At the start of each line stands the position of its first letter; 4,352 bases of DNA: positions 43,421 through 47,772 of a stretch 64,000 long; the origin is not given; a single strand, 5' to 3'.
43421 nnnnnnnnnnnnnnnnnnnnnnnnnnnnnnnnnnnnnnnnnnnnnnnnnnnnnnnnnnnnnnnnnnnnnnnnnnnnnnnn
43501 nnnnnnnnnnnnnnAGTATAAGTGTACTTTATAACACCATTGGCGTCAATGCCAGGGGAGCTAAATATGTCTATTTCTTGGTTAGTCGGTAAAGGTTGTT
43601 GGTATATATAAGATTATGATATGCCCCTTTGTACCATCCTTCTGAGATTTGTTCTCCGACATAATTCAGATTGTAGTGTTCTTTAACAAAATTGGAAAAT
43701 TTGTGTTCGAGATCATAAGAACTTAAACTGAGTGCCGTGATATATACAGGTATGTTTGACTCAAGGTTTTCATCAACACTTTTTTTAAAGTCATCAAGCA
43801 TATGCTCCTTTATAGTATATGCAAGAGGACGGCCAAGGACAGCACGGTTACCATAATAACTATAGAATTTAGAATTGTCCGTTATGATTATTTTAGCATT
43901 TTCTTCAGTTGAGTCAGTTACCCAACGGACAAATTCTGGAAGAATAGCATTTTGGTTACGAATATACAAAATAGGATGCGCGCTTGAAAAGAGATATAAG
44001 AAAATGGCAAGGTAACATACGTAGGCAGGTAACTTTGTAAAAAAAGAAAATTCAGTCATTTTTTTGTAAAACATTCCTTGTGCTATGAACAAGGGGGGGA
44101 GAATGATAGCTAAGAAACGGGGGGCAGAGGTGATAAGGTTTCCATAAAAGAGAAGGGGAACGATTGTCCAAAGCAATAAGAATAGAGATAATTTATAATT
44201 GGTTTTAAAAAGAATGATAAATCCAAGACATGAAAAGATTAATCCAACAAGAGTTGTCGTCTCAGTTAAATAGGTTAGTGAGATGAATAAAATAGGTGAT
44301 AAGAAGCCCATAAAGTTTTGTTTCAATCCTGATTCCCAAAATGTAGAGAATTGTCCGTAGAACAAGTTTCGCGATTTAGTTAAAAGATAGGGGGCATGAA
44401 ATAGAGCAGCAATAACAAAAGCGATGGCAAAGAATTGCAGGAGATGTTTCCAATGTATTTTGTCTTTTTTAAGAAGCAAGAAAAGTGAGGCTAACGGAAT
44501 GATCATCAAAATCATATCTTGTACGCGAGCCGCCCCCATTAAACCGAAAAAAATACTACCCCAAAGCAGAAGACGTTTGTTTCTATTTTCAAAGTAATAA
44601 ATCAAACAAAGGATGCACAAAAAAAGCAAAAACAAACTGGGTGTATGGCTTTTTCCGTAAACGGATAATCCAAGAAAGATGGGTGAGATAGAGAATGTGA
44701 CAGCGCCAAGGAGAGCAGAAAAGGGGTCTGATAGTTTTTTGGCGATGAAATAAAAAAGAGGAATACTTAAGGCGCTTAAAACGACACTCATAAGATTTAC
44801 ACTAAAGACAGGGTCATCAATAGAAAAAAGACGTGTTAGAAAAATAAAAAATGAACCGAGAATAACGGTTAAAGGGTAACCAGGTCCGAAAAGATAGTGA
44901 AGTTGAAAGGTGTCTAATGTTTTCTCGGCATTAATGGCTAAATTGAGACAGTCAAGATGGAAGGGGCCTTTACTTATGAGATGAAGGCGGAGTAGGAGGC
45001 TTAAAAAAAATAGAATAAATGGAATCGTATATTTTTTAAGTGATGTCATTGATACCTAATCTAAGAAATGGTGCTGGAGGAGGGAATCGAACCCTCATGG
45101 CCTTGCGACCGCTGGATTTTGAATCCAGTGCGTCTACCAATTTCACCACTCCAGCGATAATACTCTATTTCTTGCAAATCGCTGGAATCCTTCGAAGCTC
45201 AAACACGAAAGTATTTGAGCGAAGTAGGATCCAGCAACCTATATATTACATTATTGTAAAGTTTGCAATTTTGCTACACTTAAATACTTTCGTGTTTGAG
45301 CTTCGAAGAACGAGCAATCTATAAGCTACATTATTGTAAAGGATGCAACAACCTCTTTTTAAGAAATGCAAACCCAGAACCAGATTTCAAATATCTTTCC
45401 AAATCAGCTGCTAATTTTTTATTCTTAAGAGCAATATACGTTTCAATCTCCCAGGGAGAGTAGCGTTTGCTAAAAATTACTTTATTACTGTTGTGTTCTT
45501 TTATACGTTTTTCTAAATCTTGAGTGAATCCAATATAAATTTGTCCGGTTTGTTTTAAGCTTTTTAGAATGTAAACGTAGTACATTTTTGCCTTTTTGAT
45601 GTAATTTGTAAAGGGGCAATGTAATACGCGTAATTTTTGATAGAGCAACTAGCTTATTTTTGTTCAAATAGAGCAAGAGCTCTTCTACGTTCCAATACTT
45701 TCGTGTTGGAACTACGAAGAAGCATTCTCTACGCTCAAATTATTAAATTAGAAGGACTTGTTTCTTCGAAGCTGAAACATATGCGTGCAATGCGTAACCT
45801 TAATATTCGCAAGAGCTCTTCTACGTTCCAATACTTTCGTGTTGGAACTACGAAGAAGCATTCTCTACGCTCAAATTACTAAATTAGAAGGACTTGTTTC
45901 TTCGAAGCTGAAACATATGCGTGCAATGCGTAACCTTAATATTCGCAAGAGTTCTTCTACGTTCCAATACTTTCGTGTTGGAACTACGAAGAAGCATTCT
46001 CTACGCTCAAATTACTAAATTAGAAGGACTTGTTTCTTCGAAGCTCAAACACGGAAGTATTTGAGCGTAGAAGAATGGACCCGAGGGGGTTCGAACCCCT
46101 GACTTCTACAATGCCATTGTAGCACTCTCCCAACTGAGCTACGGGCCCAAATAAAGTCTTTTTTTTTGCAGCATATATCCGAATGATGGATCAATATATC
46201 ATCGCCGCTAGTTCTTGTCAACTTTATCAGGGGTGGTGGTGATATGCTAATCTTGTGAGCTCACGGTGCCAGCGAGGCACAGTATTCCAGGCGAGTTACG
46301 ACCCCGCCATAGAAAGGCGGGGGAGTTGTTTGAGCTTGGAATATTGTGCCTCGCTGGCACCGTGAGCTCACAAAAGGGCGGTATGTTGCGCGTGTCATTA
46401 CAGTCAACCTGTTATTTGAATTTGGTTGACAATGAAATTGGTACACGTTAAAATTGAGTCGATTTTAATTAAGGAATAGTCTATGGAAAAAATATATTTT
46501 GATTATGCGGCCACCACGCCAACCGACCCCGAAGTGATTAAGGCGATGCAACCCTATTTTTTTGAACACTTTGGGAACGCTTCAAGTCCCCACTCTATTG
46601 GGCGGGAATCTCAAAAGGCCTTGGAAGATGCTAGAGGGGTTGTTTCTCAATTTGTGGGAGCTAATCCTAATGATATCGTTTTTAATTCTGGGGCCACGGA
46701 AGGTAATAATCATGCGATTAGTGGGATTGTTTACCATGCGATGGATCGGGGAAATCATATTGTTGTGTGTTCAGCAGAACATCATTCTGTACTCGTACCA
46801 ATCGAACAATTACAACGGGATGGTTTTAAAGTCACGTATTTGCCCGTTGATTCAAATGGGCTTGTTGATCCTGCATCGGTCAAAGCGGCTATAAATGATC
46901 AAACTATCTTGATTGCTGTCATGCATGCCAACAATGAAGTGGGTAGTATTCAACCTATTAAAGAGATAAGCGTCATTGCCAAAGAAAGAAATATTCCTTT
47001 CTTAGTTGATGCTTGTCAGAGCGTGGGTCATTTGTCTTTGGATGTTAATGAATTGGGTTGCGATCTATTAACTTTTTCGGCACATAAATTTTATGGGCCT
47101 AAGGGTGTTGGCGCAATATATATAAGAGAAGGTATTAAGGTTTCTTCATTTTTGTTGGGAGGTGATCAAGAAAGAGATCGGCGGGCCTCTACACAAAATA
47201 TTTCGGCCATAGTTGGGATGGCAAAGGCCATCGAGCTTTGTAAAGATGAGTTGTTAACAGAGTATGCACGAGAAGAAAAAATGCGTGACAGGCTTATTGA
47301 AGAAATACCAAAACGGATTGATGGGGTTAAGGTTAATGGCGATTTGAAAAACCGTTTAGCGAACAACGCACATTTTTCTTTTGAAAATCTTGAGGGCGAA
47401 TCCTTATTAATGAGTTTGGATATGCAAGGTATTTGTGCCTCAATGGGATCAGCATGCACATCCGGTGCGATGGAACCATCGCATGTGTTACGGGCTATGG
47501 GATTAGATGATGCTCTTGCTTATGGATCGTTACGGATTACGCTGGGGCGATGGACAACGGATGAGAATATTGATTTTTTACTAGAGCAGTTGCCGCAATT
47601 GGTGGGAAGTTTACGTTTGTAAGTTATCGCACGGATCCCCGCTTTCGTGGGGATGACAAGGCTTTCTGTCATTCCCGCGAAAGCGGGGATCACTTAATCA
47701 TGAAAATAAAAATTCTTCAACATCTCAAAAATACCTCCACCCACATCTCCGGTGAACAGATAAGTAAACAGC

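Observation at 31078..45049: Eukaryote-like O-mannosylation-type toolkit: two TMTC-like TPR GT-C paralogues, a Dpm1/GtrB-like GT2, an ArnT/PMT-like GT-C and an SGNH hydrolase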

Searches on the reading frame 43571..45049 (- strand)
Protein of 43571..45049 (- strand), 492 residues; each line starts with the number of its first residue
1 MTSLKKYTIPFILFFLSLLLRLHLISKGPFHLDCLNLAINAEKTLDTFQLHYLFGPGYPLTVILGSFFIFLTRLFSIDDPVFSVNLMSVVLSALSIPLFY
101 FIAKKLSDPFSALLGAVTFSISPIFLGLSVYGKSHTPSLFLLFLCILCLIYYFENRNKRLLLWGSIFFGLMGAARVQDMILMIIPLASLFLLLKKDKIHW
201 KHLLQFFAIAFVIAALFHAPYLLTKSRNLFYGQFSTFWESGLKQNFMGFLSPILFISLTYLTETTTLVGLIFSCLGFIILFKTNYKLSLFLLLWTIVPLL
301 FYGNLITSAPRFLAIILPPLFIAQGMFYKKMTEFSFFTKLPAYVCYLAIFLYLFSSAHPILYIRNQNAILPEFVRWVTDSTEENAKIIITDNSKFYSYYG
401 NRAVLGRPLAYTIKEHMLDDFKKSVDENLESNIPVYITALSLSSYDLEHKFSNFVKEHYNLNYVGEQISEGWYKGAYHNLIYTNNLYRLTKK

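Call 4: search_protein_families(library=pfam, proteins=[window:43571-45049:-], max_evalue=0.01)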
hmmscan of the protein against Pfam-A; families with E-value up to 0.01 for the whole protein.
window:43571-45049:- (492 aa): 3 families
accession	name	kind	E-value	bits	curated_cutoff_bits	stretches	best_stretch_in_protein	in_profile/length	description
PF11028.14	TMEM260-like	-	1.8e-10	41.3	24.2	1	48-197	10-176/179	Protein O-mannosyl-transferase TMEM260-like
PF13231.12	PMT_2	-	4.7e-10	40.3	26.1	1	71-214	13-151/160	Dolichyl-phosphate-mannose-protein mannosyltransferase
PF11847.13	GT-C_AftD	-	0.0025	16.3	26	1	106-220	99-213/661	Alpha-(1->3)-arabinofuranosyltransferase, N-terminal GT-C domain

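Call 8: search_protein_families(library=ncbifam, proteins=[window:43571-45049:-], max_evalue=0.01)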
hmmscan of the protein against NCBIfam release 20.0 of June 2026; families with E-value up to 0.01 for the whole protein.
window:43571-45049:- (492 aa): 2 families
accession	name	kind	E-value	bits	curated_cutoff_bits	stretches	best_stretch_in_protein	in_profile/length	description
TIGR03663.1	TIGR03663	subfamily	0.0008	18.5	126.25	1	11-335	5-343/435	flippase activity-associated protein Agl23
NF047440.1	LA3751_2_3_fam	subfamily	0.0035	16.2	200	1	67-217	84-236/460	LA_3751/LA_3752 family putative glycosyltransferase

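Call 11: search_solved_structures(query=window:43571-45049:-, max_evalue=1)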
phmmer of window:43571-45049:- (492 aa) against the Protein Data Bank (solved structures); distinct sequences matched with E-value up to 1: 0.

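Call 31: search_protein_families(library=pfam, proteins=[window:43571-45049:-], max_evalue=10)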
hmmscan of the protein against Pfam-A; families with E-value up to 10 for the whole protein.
window:43571-45049:- (492 aa): 4 families
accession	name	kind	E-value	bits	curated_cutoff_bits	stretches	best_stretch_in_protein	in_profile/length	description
PF11028.14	TMEM260-like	-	1.8e-10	41.3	24.2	1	48-197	10-176/179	Protein O-mannosyl-transferase TMEM260-like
PF13231.12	PMT_2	-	4.7e-10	40.3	26.1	1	71-214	13-151/160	Dolichyl-phosphate-mannose-protein mannosyltransferase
PF11847.13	GT-C_AftD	-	0.0025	16.3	26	1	106-220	99-213/661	Alpha-(1->3)-arabinofuranosyltransferase, N-terminal GT-C domain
PF19447.4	DUF5985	-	5.1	7.9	27.3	1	142-217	13-82/86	Family of unknown function (DUF5985)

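Call 33: find_homologous_proteins(query=window:43571-45049:-, max_evalue=0.00001)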
Query window:43571-45049:- (492 aa): 65 proteins with E <= 0.00001 among 8000 candidates.
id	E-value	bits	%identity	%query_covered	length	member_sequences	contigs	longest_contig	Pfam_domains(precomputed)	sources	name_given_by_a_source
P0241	0.0e+0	1082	100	100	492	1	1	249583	PF11028.15,PF13231.13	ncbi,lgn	-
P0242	2.1e-135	471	47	99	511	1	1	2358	PF11028.15,PF13231.13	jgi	jgi:4-amino-4-deoxy-L-arabinose transferase-like glycosyltransferase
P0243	1.4e-131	458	49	98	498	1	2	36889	PF11028.15,PF13231.13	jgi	-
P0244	2.8e-130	454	46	99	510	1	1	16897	PF11028.15,PF13231.13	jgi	-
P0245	1.9e-127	445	46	95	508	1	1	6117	PF11028.15,PF13231.13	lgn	-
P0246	1.5e-126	442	45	99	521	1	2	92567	PF11028.15,PF13231.13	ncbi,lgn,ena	-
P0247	3.5e-123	430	46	98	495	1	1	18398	PF11028.15,PF02516.21,PF13231.13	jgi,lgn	-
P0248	3.5e-122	427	44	99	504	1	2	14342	PF13231.13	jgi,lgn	-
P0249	1.3e-120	422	43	95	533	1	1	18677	PF11028.15,PF13231.13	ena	-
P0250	5.2e-119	417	43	100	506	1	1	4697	PF11028.15,PF13231.13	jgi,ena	-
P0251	2.8e-116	408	44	100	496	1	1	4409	PF11028.15,PF02366.25,PF02516.21,PF13231.13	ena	-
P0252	9.5e-116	406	43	100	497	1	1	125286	PF11028.15,PF13231.13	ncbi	-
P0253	1.9e-114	402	45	100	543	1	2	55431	PF13231.13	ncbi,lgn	-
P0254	2.9e-113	398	43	100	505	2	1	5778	PF11028.15,PF13231.13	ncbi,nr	ncbi:MAG: glycosyltransferase family 39 protein [Candidatus Omnitrophota bacterium]|nr:glycosyltrans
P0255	8.0e-113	396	43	95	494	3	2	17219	PF11028.15,PF02516.21,PF13231.13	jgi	-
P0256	3.4e-112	394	44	97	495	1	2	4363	PF11028.15,PF13231.13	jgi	-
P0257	7.7e-112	393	44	100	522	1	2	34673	PF13231.13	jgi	-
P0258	1.3e-111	392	44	96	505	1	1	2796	PF13231.13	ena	-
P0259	6.6e-111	390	45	99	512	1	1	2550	PF13231.13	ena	-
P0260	1.2e-110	389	45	99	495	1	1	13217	PF11028.15,PF13231.13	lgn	-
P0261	1.6e-109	385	42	93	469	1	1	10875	PF11028.15,PF13231.13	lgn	-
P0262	1.6e-109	385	42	99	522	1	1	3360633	PF13231.13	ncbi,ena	-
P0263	1.0e-107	379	40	100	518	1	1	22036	PF11028.15,PF13231.13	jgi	-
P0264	1.5e-107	379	41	100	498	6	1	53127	PF11028.15,PF13231.13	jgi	jgi:hypothetical protein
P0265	1.1e-106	376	43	97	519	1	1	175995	PF11028.15,PF13231.13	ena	-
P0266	2.9e-106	375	43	91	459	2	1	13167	PF13231.13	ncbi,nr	ncbi:MAG: glycosyltransferase family 39 protein [Candidatus Omnitrophica bacterium]|nr:glycosyltrans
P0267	8.4e-106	373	42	98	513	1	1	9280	PF02366.25,PF13231.13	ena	-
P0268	1.0e-105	373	42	97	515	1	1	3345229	PF11028.15,PF13231.13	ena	-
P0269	1.2e-105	373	41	99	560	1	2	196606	PF13231.13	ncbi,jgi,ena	-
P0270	2.3e-104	368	41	99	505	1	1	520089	PF13231.13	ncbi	-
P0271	2.9e-104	368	43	100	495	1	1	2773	PF13231.13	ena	-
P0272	4.0e-104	368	42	90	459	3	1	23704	PF11028.15,PF13231.13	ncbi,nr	ncbi:MAG: glycosyltransferase family 39 protein [Candidatus Omnitrophica bacterium]|nr:glycosyltrans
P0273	5.4e-104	367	41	100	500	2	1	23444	PF13231.13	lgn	-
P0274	4.5e-103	364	44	98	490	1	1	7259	PF13231.13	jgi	-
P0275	3.2e-102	361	42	100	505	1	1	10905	PF13231.13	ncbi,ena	-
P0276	4.2e-102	361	41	100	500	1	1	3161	PF11028.15,PF13231.13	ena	-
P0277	1.1e-101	359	39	99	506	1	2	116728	PF09852.16,PF13231.13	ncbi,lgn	-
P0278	1.3e-101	359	41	95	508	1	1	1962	PF11028.15,PF13231.13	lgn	-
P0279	3.5e-101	358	38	95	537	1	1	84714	PF02516.21,PF13231.13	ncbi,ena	-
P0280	5.9e-101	357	42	98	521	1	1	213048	PF02516.21,PF13231.13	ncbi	-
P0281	7.8e-101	357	40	95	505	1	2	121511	PF11028.15,PF13231.13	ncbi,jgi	jgi:hypothetical protein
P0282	1.3e-98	349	40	97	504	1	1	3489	PF11028.15,PF13231.13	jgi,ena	-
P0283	2.8e-97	345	39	98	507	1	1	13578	PF13231.13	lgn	-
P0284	1.0e-95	340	41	96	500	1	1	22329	PF02516.21,PF13231.13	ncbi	-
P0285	5.4e-95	337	39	96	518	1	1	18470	PF13231.13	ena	-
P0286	1.3e-94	336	38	100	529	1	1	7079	PF02366.25,PF13231.13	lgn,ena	-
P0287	1.6e-94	336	37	100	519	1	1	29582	PF13231.13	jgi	jgi:hypothetical protein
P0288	1.3e-93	333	37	99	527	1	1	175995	PF11028.15,PF02516.21,PF13231.13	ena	-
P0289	9.4e-93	330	41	89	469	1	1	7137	PF11028.15,PF13231.13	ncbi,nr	ncbi:MAG: glycosyltransferase family 39 protein [Candidatus Omnitrophica bacterium]|nr:glycosyltrans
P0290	1.6e-92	329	39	98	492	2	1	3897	PF11028.15,PF13231.13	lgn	-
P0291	6.1e-91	324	38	99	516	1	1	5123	PF11028.15,PF13231.13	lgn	-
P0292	4.9e-90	321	38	99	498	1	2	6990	PF13231.13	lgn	-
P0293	6.9e-88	314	42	82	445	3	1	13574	PF13231.13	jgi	jgi:4-amino-4-deoxy-L-arabinose transferase-like glycosyltransferase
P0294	1.5e-87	313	38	98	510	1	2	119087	PF13231.13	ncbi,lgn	-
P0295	1.9e-85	306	37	97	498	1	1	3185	PF13231.13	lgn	-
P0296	1.5e-82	296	38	95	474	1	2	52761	PF11028.15,PF02366.25,PF13231.13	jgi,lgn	-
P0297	9.0e-74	267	36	99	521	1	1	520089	PF11028.15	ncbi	-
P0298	9.4e-74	267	46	65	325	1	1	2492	PF11028.15,PF02516.21,PF13231.13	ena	-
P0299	1.7e-70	257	45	65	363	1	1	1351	PF11028.15,PF02516.21,PF13231.13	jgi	-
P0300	6.5e-70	255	38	76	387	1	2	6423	PF11028.15,PF13231.13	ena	-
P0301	1.4e-63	234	34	100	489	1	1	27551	PF11028.15,PF13231.13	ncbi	ncbi:ArnT family glycosyltransferase [Candidatus Omnitrophota bacterium]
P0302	1.1e-62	231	39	73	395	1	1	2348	PF13231.13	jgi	-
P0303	9.4e-62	228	35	78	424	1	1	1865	PF13231.13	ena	-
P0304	2.6e-61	226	34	99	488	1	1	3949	PF11028.15,PF13231.13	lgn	-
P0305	2.6e-57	213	33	99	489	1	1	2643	PF13231.13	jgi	jgi:4-amino-4-deoxy-L-arabinose transferase-like glycosyltransferase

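Call 44: predict_structure(alignment_id=A3)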
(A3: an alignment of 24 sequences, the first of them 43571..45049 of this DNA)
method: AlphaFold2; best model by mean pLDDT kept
length: 492 residues; sequences in the alignment: 24
mean_pLDDT: 91.3   pTM: 0.90
mean pLDDT of the five models: 91.3, 91.1, 91.0, 90.6, 90.0
residues with pLDDT >= 90: 350; 70-90: 124; 50-70: 14; < 50: 4
segments of 3 or more residues with pLDDT < 50: 1-3
pLDDT, mean of each block of 10 residues (from residue 1): 69 97 90 91 94 88 98 95 96 98 95 97 93 93 98 93 98 96 95 73 95 96 84 86 83 88 93 96 94 96 87 94 96 88 94 92 90 95 93 89 86 87 96 95 85 96 94 64 94 94
secondary structure, 60 per line:
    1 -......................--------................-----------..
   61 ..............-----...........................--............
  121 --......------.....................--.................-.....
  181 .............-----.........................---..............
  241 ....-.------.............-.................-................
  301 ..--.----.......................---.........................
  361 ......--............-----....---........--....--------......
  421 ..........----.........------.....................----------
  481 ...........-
elements in order: H2-23 H32-47 H59-74 H80-106 H109-120 H123-128 H135-155 H158-174 H176-193 H199-223 H227-244 H253-265 H267-283 H285-302 H310-332 H336-366 H369-380 E386-389 H393-400 E403-406 H415-430 E435-438 H439-443 H450-458 E459-470 E481-491

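Call 47: fold_search(model_id=the predicted structure, library=pdb)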
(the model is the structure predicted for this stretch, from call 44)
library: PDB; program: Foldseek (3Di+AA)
matches with E <= 10: 397; with E <= 0.001: 30
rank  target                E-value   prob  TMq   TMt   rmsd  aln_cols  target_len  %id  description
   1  7oci_F                3.8e-10  1.00  0.62  0.50   9.6       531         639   14  Cryo-EM structure of yeast Ost6p containing oligosaccharyltransferase complex (released 2022-02-16)
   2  8age_A                6.3e-10  1.00  0.63  0.50   7.5       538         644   14  Structure of yeast oligosaccharylransferase complex with acceptor peptide bound (released 2022-12-07)
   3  8agb_A                6.6e-10  1.00  0.61  0.48  10.8       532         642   15  Structure of yeast oligosaccharylransferase complex with lipid-linked oligosaccharide bound (released 2022-12-07)
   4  8b6l_I                1.5e-09  1.00  0.62  0.47   7.9       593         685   14  Subtomogram average of the human Sec61-TRAP-OSTA-translocon (released 2022-12-07)
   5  6ezn_F                3.4e-09  1.00  0.62  0.48  11.1       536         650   16  Cryo-EM structure of the yeast oligosaccharyltransferase (OST) complex (released 2018-01-17)
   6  8agc_A                5.0e-09  1.00  0.64  0.48   9.4       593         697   13  Structure of yeast oligosaccharylransferase complex with lipid-linked oligosaccharide and non-acceptor peptide bound (released 2022-12-07)
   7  6s7t_A                5.7e-09  1.00  0.60  0.44  10.2       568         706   13  Cryo-EM structure of human oligosaccharyltransferase complex OST-B (released 2019-12-18)
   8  6s7o_A                7.4e-09  1.00  0.59  0.46  12.1       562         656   14  Cryo-EM structure of human oligosaccharyltransferase complex OST-A (released 2019-12-18)
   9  8pn9_A                1.0e-08  1.00  0.60  0.47  11.9       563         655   14  Structure of human oligosaccharyltransferase OST-A complex bound to NGI-1 (released 2024-05-08)
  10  5gmy_A                2.0e-08  1.00  0.64  0.40   8.7       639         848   13  Crystal structure of the Archaeoglobus fulgidus oligosaccharyltransferase (O29867_ARCFU) tethered with an acceptor pep (released 2017-02-01)
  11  6c26_A                2.1e-08  1.00  0.62  0.49  11.0       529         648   15  The Cryo-EM structure of a eukaryotic oligosaccharyl transferase complex (released 2018-01-31)
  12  6ftg_5                5.9e-08  1.00  0.59  0.47  11.6       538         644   14  Subtomogram average of OST-containing ribosome-translocon complexes from canine rough microsomal membranes (released 2018-03-21)
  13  5f15                  6.2e-08  1.00  0.56  0.52   9.0       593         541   10  Crystal Structure of ArnT from Cupriavidus metallidurans bound to Undecaprenyl phosphate (released 2016-02-17)
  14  3rce_A                6.4e-08  1.00  0.58  0.43  10.3       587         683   15  Bacterial oligosaccharyltransferase PglB (released 2011-06-15)
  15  7e9s_A                7.3e-08  1.00  0.64  0.39   9.4       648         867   13  Archaeal oligosaccharyltransferase AglB from Archaeoglobus fulgidus in complex with an inhibitory peptide and a dolich (released 2021-09-08)
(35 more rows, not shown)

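Call 56: search_solved_structures(query=A3, max_evalue=10)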
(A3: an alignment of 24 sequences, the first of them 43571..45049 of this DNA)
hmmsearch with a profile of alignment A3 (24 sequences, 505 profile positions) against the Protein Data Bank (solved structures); distinct sequences matched with E-value up to 10: 1.
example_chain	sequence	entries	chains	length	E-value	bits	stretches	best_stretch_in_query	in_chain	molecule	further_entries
2ocp_A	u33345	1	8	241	0.57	12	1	435-483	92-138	Deoxyguanosine kinase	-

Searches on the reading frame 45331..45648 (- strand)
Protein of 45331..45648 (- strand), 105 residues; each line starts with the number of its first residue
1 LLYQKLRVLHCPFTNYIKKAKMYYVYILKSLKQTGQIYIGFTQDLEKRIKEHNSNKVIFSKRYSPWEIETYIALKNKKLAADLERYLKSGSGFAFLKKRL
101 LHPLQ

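Call 59: search_protein_families(library=pfam, proteins=[window:45331-45648:-], max_evalue=1)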
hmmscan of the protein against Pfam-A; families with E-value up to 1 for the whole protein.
window:45331-45648:- (105 aa): 3 families
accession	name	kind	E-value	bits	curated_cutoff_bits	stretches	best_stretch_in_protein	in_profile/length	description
PF01541.30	GIY-YIG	-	6.4e-14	52.4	22.6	1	22-89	1-70/78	GIY-YIG catalytic domain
PF10544.15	T5orf172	-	4.2e-05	24.4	20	1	24-70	2-44/101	T5orf172 domain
PF13455.12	MUG113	-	0.0078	17.2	22.3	1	39-87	3-43/73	Meiotically up-regulated gene 113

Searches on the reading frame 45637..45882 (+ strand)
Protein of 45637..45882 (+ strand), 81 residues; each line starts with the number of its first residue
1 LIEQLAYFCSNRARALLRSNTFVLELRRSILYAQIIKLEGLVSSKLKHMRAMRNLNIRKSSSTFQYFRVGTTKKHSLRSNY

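Call 59: search_protein_families(library=pfam, proteins=[window:45637-45882:+], max_evalue=1)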
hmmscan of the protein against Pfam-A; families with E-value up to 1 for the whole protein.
window:45637-45882:+ (81 aa): 1 family
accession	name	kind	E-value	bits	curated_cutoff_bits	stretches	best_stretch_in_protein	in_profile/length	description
PF05663.16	DUF809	-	0.14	12.7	25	1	2-71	5-72/138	Protein of unknown function (DUF809)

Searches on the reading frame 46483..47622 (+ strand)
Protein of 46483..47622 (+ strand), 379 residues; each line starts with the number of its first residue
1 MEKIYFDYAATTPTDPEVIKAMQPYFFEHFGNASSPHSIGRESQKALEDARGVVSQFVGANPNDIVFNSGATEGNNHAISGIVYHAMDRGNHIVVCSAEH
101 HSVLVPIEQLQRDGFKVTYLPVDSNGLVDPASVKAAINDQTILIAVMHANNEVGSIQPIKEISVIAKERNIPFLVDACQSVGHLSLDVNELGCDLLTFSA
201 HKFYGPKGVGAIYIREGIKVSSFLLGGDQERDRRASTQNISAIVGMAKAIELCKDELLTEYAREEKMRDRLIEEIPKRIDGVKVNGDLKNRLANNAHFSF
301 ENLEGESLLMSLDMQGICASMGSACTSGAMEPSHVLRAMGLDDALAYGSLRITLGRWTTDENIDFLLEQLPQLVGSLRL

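Call 5: search_protein_families(library=pfam, proteins=[window:46483-47622:+], max_evalue=0.01)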
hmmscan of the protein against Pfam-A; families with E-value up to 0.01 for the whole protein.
window:46483-47622:+ (379 aa): 4 families
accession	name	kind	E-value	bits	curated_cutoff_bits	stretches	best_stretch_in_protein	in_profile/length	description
PF00266.25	Aminotran_5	-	1.1e-86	291.6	21.5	1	4-366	1-371/371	Aminotransferase class-V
PF01041.23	DegT_DnrJ_EryC1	-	4.9e-08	33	19.8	1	55-187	34-156/360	DegT/DnrJ/EryC1/StrS aminotransferase family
PF01053.26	Cys_Met_Meta_PP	-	7.7e-07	28.4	27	1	66-204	72-200/381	Cys/Met metabolism PLP-dependent enzyme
PF01212.27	Beta_elim_lyase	-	8.3e-06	25.8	27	1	84-179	66-171/288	Beta-eliminating lyase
